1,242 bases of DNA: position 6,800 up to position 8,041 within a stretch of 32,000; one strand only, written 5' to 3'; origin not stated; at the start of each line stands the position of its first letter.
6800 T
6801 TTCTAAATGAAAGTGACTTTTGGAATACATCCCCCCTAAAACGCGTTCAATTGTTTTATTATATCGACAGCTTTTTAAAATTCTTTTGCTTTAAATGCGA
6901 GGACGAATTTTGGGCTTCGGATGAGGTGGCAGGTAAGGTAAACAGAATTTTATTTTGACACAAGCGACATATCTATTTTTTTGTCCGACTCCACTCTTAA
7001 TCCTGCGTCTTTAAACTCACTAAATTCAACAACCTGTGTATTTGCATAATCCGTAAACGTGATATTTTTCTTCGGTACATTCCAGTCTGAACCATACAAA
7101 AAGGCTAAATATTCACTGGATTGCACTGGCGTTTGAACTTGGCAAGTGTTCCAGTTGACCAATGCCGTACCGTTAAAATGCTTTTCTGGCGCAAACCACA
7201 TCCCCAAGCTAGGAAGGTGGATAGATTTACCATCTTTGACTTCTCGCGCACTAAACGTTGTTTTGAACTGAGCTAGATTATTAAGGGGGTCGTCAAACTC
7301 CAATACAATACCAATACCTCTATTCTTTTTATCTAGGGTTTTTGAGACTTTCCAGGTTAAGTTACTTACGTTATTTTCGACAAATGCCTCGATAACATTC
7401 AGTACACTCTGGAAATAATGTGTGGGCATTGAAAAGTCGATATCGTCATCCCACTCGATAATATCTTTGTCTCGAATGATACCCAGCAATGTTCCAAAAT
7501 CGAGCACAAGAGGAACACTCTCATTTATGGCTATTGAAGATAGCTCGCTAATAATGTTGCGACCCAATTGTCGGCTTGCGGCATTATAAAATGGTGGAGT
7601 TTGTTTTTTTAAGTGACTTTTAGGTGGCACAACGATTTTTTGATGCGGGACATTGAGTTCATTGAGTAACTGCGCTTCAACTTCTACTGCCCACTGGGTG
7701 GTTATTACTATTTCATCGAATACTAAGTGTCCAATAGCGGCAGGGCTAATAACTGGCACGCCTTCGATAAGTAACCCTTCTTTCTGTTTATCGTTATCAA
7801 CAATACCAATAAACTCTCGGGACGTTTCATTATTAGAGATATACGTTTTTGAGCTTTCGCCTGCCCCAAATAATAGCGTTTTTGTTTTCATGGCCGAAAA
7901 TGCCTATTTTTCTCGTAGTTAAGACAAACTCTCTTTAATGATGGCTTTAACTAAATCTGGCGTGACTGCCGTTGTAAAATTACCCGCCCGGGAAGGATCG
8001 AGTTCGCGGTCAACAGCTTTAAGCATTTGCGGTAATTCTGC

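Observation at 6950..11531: Phosphonate biosynthesis-activation-transfer module embedded in a flagellin glycosylation island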

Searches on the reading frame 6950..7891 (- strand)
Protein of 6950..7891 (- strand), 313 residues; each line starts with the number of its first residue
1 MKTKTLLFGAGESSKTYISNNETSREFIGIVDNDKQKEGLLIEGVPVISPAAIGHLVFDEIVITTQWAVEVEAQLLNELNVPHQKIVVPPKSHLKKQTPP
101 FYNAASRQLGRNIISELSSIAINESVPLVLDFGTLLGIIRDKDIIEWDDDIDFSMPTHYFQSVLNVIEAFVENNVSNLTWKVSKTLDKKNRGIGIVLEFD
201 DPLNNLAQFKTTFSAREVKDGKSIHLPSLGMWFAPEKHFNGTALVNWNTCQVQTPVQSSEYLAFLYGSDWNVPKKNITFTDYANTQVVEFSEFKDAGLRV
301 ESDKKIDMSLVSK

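Call 4: search_protein_families(library=pfam, proteins=[window:6950-7891:-])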
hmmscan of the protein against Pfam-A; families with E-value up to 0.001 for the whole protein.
window:6950-7891:- (313 aa): 1 family
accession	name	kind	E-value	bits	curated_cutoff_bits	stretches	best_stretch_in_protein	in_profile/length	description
PF04991.19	LicD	-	1e-10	42.5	22.6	1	126-188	6-74/227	LicD family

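Call 5: search_protein_families(library=ncbifam, proteins=[window:6950-7891:-])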
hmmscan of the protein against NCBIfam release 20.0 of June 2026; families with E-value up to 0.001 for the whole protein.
window:6950-7891:- (313 aa): 1 family
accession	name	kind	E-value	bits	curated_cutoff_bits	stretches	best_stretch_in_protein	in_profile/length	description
NF045866.1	GGPL_Ptran_Mf1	equivalog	7.9e-15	55.6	225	1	112-184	7-80/240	diacylglycerol cholinephosphotransferase Mf1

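Call 33: find_homologous_proteins(query=window:6950-7891:-)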
Query window:6950-7891:- (313 aa): 132 proteins with E <= 0.001 among 1523 candidates; the best 120 are listed.
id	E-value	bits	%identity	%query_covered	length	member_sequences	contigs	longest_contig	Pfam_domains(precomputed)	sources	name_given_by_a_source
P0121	1.1e-205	700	100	100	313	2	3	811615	PF04991.20,PF22674.3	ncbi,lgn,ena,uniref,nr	ncbi:nucleoside-diphosphate sugar epimerase/dehydratase [Alteromonas lipotrueae]|uniref:nucleoside-d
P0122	4.3e-123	428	63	96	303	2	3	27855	PF04991.20,PF22674.3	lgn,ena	-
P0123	2.8e-120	419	60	97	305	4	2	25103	PF04991.20,PF22674.3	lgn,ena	-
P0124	8.0e-120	418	61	96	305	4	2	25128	PF04991.20,PF22674.3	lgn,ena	-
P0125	8.4e-120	418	61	96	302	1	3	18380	PF04991.20,PF22674.3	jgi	-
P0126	2.2e-115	403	59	96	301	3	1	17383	PF04991.20,PF22674.3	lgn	-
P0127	7.0e-115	401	60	96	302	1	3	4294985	PF04991.20,PF22674.3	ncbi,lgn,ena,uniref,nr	ncbi:hypothetical protein FJN14_04195 [Alteromonas mediterranea]|uniref:nucleoside-diphosphate sugar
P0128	6.3e-113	395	60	96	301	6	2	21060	PF04991.20,PF22674.3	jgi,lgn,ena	jgi:lipopolysaccharide cholinephosphotransferase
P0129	1.2e-112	394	60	96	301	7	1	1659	PF04991.20,PF22674.3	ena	-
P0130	1.6e-105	371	56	96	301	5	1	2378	PF04991.20,PF22674.3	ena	-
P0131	9.3e-99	348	53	96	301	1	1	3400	PF04991.20,PF22674.3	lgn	-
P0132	2.1e-97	344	53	96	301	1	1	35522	PF04991.20,PF22674.3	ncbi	-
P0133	7.7e-97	342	52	95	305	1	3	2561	PF04991.20,PF22674.3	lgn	-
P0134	3.3e-95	337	49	95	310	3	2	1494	PF04991.20,PF22674.3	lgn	-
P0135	1.5e-92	328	50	97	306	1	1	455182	PF04991.20,PF22674.3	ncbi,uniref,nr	ncbi:LicD family protein [Algibacillus agarilyticus]|uniref:LicD family protein n=1 Tax=Algibacillus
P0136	2.5e-92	327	49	95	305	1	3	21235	PF04991.20,PF22674.3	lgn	-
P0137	7.7e-92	326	49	99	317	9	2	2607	PF04991.20,PF22674.3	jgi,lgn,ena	-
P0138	4.5e-91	323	49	95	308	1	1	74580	PF04991.20,PF22674.3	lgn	-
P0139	5.6e-90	320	49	96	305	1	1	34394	PF04991.20,PF22674.3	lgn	-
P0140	1.3e-89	318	51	95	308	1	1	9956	PF04991.20,PF22674.3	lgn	-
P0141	1.6e-89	318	49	96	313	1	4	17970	PF04991.20,PF22674.3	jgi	jgi:lipopolysaccharide cholinephosphotransferase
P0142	4.2e-89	317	48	95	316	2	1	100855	PF04991.20,PF22674.3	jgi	jgi:hypothetical protein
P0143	7.3e-89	316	49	94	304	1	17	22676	PF04991.20,PF22674.3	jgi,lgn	jgi:lipopolysaccharide cholinephosphotransferase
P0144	8.2e-89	316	48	93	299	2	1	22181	PF04991.20,PF22674.3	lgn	-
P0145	8.4e-89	316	46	97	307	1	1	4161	PF04991.20,PF22674.3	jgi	jgi:hypothetical protein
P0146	1.2e-88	315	48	97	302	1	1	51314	PF04991.20,PF22674.3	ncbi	-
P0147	1.3e-88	315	47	95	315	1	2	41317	PF04991.20,PF22674.3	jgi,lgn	jgi:hypothetical protein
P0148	1.5e-88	315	48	95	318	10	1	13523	PF04991.20,PF22674.3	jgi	jgi:hypothetical protein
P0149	7.4e-88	313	50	95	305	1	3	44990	PF04991.20,PF22674.3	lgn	-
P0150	7.7e-87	309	48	96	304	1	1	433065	PF04991.20,PF22674.3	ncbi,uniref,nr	ncbi:LicD family protein [Paraglaciecola aquimarina]|uniref:LicD family protein n=1 Tax=Paraglacieco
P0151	5.0e-86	307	46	96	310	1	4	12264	PF04991.20,PF22674.3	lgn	-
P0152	8.7e-86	306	49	95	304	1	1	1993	PF04991.20,PF22674.3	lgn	-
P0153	8.9e-86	306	45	96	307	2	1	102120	PF04991.20,PF22674.3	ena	-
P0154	1.1e-85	306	47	96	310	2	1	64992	PF04991.20,PF22674.3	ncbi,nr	ncbi:LicD family protein [Aliiglaciecola sp.]|nr:LicD family protein [Aliiglaciecola sp.]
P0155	1.7e-85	305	45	99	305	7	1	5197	PF04991.20,PF22674.3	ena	-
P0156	2.2e-85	304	48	93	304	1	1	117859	PF04991.20,PF22674.3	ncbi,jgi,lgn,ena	jgi:hypothetical protein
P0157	3.9e-85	304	48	94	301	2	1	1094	PF04991.20,PF22674.3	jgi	jgi:hypothetical protein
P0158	4.1e-85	304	46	96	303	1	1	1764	PF04991.20,PF22674.3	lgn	-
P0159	1.0e-84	302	46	96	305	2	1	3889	PF04991.20,PF22674.3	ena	-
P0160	3.4e-84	301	47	97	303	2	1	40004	PF04991.20,PF22674.3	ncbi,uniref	ncbi:MAG: LicD family protein [Paraglaciecola sp.]|uniref:nucleoside-diphosphate sugar epimerase/deh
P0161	3.9e-84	300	48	98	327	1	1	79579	PF04991.20,PF22674.3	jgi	jgi:hypothetical protein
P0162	4.1e-84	300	48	96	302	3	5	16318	PF04991.20,PF22674.3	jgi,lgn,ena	jgi:hypothetical protein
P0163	6.1e-84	300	47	94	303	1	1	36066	PF04991.20,PF22674.3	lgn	-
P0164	1.1e-83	299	48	94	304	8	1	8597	PF04991.20,PF22674.3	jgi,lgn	-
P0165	1.3e-83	299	47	94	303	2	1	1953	PF04991.20,PF22674.3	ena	-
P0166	1.4e-83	299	48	96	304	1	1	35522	PF04991.20,PF22674.3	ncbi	-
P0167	1.6e-83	298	48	96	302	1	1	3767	PF04991.20,PF22674.3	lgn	-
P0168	1.7e-83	298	45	96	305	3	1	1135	PF04991.20,PF22674.3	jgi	jgi:hypothetical protein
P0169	3.8e-83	297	48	93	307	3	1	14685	PF04991.20,PF22674.3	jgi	jgi:lipopolysaccharide cholinephosphotransferase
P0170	2.1e-82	295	46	96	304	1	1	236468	PF04991.20,PF22674.3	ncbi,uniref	ncbi:hypothetical protein GCM10009092_33970 [Bowmanella denitrificans]|uniref:LicD/FKTN/FKRP nucleot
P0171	4.0e-82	294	47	95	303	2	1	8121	PF04991.20,PF22674.3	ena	-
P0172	6.9e-82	293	46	98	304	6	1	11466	PF04991.20,PF22674.3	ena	-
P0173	1.1e-81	292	47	94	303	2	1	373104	PF04991.20,PF22674.3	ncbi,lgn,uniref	ncbi:LicD family protein [Aliiglaciecola sp. SL4]|uniref:nucleoside-diphosphate sugar epimerase/dehy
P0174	1.2e-81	292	47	95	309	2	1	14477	PF04991.20,PF22674.3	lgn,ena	-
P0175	1.4e-81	292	45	96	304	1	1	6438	PF04991.20,PF22674.3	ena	-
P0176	1.6e-81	292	45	96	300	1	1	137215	PF04991.20,PF22674.3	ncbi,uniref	ncbi:LicD family protein [Catenovulum sediminis]|uniref:LicD family protein n=1 Tax=Catenovulum sedi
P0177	2.0e-81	292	47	94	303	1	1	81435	PF04991.20,PF22674.3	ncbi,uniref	ncbi:MAG: LicD family protein [Paraglaciecola sp.]|uniref:LicD family protein n=1 Tax=Paraglaciecola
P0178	7.5e-81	290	47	95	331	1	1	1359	PF04991.20,PF22674.3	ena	-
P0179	1.8e-78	282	44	96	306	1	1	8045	PF04991.20,PF22674.3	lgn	-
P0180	2.2e-78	281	44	99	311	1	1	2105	PF04991.20,PF22674.3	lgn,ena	-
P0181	5.6e-78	280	43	95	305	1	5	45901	PF04991.20,PF22674.3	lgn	-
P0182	1.1e-77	279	45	96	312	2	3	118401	PF04991.20,PF22674.3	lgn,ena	-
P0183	3.3e-77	278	46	95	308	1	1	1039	PF04991.20,PF22674.3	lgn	-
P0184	4.6e-77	277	45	95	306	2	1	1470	PF04991.20,PF22674.3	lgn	-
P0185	6.9e-77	277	47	94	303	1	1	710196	PF04991.20,PF22674.3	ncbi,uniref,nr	ncbi:nucleoside-diphosphate sugar epimerase/dehydratase [Aliiglaciecola lipolytica]|uniref:nucleosid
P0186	1.9e-75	272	45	97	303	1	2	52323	PF04991.20,PF22674.3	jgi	jgi:phosphorylcholine metabolism protein LicD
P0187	2.8e-74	268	43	95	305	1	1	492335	PF04991.20,PF22674.3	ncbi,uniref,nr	ncbi:nucleoside-diphosphate sugar epimerase/dehydratase [Alteromonas ponticola]|uniref:LicD/FKTN/FKR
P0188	8.6e-74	266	46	95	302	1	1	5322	PF04991.20,PF22674.3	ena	-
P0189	1.4e-73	266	45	96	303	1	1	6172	PF04991.20,PF22674.3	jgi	jgi:lipopolysaccharide cholinephosphotransferase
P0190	1.8e-73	265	44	97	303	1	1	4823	PF04991.20,PF22674.3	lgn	-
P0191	2.9e-73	265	44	96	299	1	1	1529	PF04991.20,PF22674.3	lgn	-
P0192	6.2e-73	264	44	93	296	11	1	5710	PF04991.20,PF22674.3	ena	-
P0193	1.6e-72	262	44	97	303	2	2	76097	PF04991.20,PF22674.3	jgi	jgi:hypothetical protein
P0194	3.9e-72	261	43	96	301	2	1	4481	PF04991.20,PF22674.3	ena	-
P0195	1.3e-71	259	41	95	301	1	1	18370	PF04991.20,PF22674.3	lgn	-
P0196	1.4e-71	259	46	94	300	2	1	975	PF04991.20,PF22674.3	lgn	-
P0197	1.9e-71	259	40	96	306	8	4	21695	PF04991.20,PF22674.3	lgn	-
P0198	3.1e-71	258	44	94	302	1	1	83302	PF04991.20,PF22674.3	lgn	-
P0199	6.2e-71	257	40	95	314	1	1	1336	PF04991.20,PF22674.3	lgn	-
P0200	7.4e-71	257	44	97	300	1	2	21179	PF04991.20,PF22674.3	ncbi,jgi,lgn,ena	ncbi:MAG: LicD family protein [Sulfurimonas sp.]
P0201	1.2e-70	256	47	94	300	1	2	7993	PF04991.20,PF22674.3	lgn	-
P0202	2.1e-70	255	44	96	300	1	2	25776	PF04991.20,PF22674.3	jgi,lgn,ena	-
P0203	9.5e-70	253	41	95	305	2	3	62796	PF04991.20,PF22674.3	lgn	-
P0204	8.1e-69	250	41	96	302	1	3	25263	PF04991.20,PF22674.3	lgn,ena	-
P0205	8.6e-69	250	40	94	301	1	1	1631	PF04991.20,PF22674.3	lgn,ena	-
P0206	1.1e-68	250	45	93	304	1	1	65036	PF04991.20,PF22674.3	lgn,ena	-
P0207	1.2e-68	250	41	94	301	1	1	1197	PF04991.20,PF22674.3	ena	-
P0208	3.7e-67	245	39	96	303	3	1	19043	PF04991.20,PF22674.3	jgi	jgi:hypothetical protein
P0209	7.7e-67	244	42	94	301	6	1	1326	PF04991.20,PF22674.3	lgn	-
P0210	1.1e-66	243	42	96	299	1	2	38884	PF04991.20,PF22674.3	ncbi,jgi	jgi:lipopolysaccharide cholinephosphotransferase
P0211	2.0e-66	242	43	97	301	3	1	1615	PF04991.20,PF22674.3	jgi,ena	-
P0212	3.2e-66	242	42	94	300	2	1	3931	PF04991.20,PF22674.3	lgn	-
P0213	1.2e-65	240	40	96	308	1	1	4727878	PF04991.20,PF22674.3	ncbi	ncbi:MAG: LicD family protein [Aestuariibacter sp.]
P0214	6.1e-65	237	37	95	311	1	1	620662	PF04991.20,PF22674.3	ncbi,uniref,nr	ncbi:LicD family protein [Nitrincola alkalilacustris]|uniref:LicD family protein n=1 Tax=Nitrincola 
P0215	8.4e-65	237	40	95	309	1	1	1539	PF04991.20,PF22674.3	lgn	-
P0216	8.9e-65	237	44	95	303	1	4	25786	PF04991.20,PF22674.3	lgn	-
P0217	1.1e-64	237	42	92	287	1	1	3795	PF04991.20,PF22674.3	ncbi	-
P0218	1.9e-64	236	41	96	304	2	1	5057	PF04991.20,PF22674.3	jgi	-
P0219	2.2e-64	236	40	95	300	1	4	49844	PF04991.20,PF22674.3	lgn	-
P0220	2.3e-64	235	41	92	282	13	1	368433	PF04991.20,PF22674.3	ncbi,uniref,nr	ncbi:LicD family protein [Aliarcobacter skirrowii]|uniref:LicD family protein n=1 Tax=Aliarcobacter 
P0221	4.7e-64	234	41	95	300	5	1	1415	PF04991.20,PF22674.3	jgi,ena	jgi:hypothetical protein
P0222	6.1e-64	234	43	96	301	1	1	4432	PF04991.20,PF22674.3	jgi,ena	-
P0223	1.4e-63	233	40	94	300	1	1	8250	PF04991.20,PF22674.3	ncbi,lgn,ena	-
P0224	3.9e-63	231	39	94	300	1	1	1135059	PF04991.20,PF22674.3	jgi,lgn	-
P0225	4.4e-63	231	41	94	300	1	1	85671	PF04991.20,PF22674.3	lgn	-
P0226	6.8e-63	231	39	95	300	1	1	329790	PF04991.20,PF22674.3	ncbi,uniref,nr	ncbi:hypothetical protein EOE67_03885 [Rheinheimera riviphila]|uniref:LicD/FKTN/FKRP nucleotidyltran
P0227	8.5e-63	230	40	95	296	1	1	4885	PF04991.20,PF22674.3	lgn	-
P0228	1.5e-62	230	40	94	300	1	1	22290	PF04991.20,PF22674.3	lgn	-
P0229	2.0e-62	229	40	95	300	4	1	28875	PF04991.20,PF22674.3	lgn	-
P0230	2.5e-62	229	41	94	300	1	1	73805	PF04991.20,PF22674.3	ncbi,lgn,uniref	uniref:LicD family protein n=1 Tax=Shewanella baltica TaxID=62322 RepID=UPI0040489073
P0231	3.1e-62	228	40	94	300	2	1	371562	PF04991.20,PF22674.3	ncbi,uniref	ncbi:LicD family protein [Shewanella baltica]|uniref:LicD family protein n=1 Tax=Shewanella baltica 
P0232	4.7e-62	228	41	92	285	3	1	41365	PF04991.20,PF22674.3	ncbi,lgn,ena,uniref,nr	ncbi:nucleoside-diphosphate sugar epimerase/dehydratase [Aliarcobacter skirrowii]|uniref:nucleoside-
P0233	5.8e-62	228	39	95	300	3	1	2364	PF04991.20,PF22674.3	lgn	-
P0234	7.2e-62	227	40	97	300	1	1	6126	PF04991.20,PF22674.3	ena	-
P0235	1.1e-61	227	43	92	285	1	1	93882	PF04991.20,PF22674.3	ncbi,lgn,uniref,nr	ncbi:LicD family protein [Arcobacter lanthieri]|uniref:LicD family protein n=1 Tax=Aliarcobacter lan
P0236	2.3e-61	226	39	95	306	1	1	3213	PF04991.20,PF22674.3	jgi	jgi:hypothetical protein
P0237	2.0e-60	223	39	95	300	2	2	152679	PF04991.20,PF22674.3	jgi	-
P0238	4.3e-60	221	39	95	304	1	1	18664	PF04991.20,PF22674.3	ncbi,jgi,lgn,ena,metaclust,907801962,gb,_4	metaclust:\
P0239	6.0e-59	218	39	94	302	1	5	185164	PF04991.20,PF22674.3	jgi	jgi:lipopolysaccharide cholinephosphotransferase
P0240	7.4e-58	214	40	95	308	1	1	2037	PF04991.20,PF22674.3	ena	-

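Call 34: find_encoding_contigs(protein=P0220, flank=10000, max_places=1)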
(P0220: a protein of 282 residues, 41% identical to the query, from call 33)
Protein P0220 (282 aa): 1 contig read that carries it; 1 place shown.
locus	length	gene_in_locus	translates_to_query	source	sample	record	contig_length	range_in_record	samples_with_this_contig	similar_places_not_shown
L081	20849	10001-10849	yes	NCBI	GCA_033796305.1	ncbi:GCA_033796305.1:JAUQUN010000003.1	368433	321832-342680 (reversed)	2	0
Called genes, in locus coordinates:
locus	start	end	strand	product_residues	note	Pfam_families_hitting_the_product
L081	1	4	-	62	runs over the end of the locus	-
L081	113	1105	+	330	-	PF00106:adh_short, PF01073:3Beta_HSD, PF01370:Epimerase, PF02719:Polysacc_synt_2, PF04321:RmlD_sub_bind, PF05368:NmrA, PF13460:NAD_binding_10, PF16363:GDP_Man_Dehyd, +1 more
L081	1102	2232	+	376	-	PF01041:DegT_DnrJ_EryC1, PF01053:Cys_Met_Meta_PP (weak), PF01212:Beta_elim_lyase (weak)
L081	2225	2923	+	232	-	PF02348:CTP_transf_3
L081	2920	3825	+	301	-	-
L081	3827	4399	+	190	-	PF10543:ORF6N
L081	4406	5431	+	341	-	PF03102:NeuB, PF08666:SAF (weak)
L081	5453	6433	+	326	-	-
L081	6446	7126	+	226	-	PF02585:PIG-L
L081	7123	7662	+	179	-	PF13420:Acetyltransf_4 (weak)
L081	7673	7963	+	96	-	-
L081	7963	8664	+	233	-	PF00106:adh_short, PF01370:Epimerase, PF08659:KR, PF13561:adh_short_C2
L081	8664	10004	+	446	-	PF00501:AMP-binding, PF13193:AMP-binding_C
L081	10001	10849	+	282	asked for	PF22674:C2185-like_N, PF04991:LicD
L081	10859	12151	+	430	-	PF01467:CTP_transf_like, PF13714:PEP_mutase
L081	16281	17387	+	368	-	PF00535:Glycos_transf_2, PF10111:Glyco_tranf_2_2, PF13641:Glyco_tranf_2_3 (weak), PF22674:C2185-like_N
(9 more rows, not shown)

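Call 35: find_encoding_contigs(protein=P0231, flank=10000, max_places=1)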
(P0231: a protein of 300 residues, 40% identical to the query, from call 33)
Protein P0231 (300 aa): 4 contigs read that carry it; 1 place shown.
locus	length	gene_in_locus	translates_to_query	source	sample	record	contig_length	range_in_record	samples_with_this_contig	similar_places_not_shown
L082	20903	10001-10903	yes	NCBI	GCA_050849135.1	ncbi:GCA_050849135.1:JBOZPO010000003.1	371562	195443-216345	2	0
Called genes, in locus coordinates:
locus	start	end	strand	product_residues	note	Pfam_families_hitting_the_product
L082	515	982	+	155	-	PF25084:LbH_EIF2B (faint), PF25087:GMPPB_C (faint), PF00132:Hexapep, PF14602:Hexapep_2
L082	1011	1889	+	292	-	PF00483:NTP_transferase, PF12804:NTP_transf_3 (weak)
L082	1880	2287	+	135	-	PF05523:FdtA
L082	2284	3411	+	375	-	PF01041:DegT_DnrJ_EryC1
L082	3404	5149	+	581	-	PF22674:C2185-like_N, PF00535:Glycos_transf_2, PF13641:Glyco_tranf_2_3 (weak)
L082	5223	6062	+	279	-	PF00685:Sulfotransfer_1, PF13469:Sulfotransfer_3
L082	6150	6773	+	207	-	PF13649:Methyltransf_25 (weak)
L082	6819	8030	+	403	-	PF01053:Cys_Met_Meta_PP, PF00155:Aminotran_1_2 (weak), PF01041:DegT_DnrJ_EryC1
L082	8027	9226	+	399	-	PF01041:DegT_DnrJ_EryC1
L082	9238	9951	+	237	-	PF08889:WbqC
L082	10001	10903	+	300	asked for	PF22674:C2185-like_N, PF04991:LicD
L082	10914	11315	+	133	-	PF22674:C2185-like_N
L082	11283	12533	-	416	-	PF04464:Glyphos_transf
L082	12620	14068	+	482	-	PF00535:Glycos_transf_2, PF13641:Glyco_tranf_2_3, PF22674:C2185-like_N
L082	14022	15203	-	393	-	PF00465:Fe-ADH, PF25137:ADH_Fe_C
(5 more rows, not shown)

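Call 36: find_encoding_contigs(protein=P0214, flank=10000, max_places=1)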
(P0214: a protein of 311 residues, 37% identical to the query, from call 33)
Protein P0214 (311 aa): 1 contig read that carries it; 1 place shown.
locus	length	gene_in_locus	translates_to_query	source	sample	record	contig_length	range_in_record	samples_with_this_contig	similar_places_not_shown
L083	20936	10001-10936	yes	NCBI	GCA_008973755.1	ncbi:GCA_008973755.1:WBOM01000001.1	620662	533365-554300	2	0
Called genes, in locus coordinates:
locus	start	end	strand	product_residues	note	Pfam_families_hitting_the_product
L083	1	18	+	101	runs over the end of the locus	PF05400:FliT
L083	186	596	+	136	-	PF03646:FlaG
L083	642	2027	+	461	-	PF02465:FliD_N, PF07195:FliD_C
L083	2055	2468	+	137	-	PF02561:FliS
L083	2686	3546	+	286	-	PF00669:Flagellin_N, PF00700:Flagellin_C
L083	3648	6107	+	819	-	PF01973:MptE-like, PF13428:TPR_14 (faint), PF14559:TPR_19 (weak)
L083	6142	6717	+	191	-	PF13302:Acetyltransf_3 (weak)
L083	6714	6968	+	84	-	-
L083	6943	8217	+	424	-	PF00501:AMP-binding, PF13193:AMP-binding_C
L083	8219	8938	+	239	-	PF00106:adh_short, PF01370:Epimerase (weak), PF08659:KR, PF13561:adh_short_C2, PF23441:SDR (weak)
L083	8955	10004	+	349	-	PF03102:NeuB, PF08666:SAF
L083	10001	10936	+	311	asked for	PF22674:C2185-like_N, PF04991:LicD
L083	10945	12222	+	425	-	PF01973:MptE-like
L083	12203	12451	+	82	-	-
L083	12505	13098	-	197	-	PF01583:APS_kinase, PF13671:AAA_33 (weak)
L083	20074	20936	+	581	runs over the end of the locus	PF22674:C2185-like_N, PF00535:Glycos_transf_2, PF13641:Glyco_tranf_2_3 (weak)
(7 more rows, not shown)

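Call 39: find_encoding_contigs(protein=P0121, flank=10000, max_places=2)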
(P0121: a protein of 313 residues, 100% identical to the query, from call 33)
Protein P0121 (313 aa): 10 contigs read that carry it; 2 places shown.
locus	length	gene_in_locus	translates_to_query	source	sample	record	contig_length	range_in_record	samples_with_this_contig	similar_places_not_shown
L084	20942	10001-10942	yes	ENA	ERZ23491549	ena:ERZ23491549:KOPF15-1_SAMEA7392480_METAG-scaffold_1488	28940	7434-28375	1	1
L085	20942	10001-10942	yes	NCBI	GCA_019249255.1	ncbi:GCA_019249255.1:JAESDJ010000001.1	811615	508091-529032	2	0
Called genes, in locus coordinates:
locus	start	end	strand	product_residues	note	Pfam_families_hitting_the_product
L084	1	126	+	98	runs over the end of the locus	-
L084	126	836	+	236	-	PF00106:adh_short, PF01370:Epimerase, PF13561:adh_short_C2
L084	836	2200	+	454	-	PF00501:AMP-binding, PF13193:AMP-binding_C (weak)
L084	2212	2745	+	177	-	PF13302:Acetyltransf_3, PF13420:Acetyltransf_4, PF13523:Acetyltransf_8 (weak)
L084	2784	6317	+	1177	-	PF20157:Maf_flag10_N, PF01973:MptE-like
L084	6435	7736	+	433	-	PF01467:CTP_transf_like, PF13714:PEP_mutase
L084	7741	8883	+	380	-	PF02776:TPP_enzyme_N, PF02775:TPP_enzyme_C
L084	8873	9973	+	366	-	PF00465:Fe-ADH, PF13685:Fe-ADH_2 (faint), PF25137:ADH_Fe_C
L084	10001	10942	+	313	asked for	PF22674:C2185-like_N, PF04991:LicD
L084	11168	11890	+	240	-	PF02348:CTP_transf_3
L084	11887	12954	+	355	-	PF04230:PS_pyruv_trans (weak)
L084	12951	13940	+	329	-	PF03102:NeuB, PF08666:SAF (faint)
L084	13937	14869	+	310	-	-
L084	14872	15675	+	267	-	PF13489:Methyltransf_23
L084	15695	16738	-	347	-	PF07388:A-2_8-polyST, PF07922:Glyco_transf_52 (weak)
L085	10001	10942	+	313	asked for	PF22674:C2185-like_N, PF04991:LicD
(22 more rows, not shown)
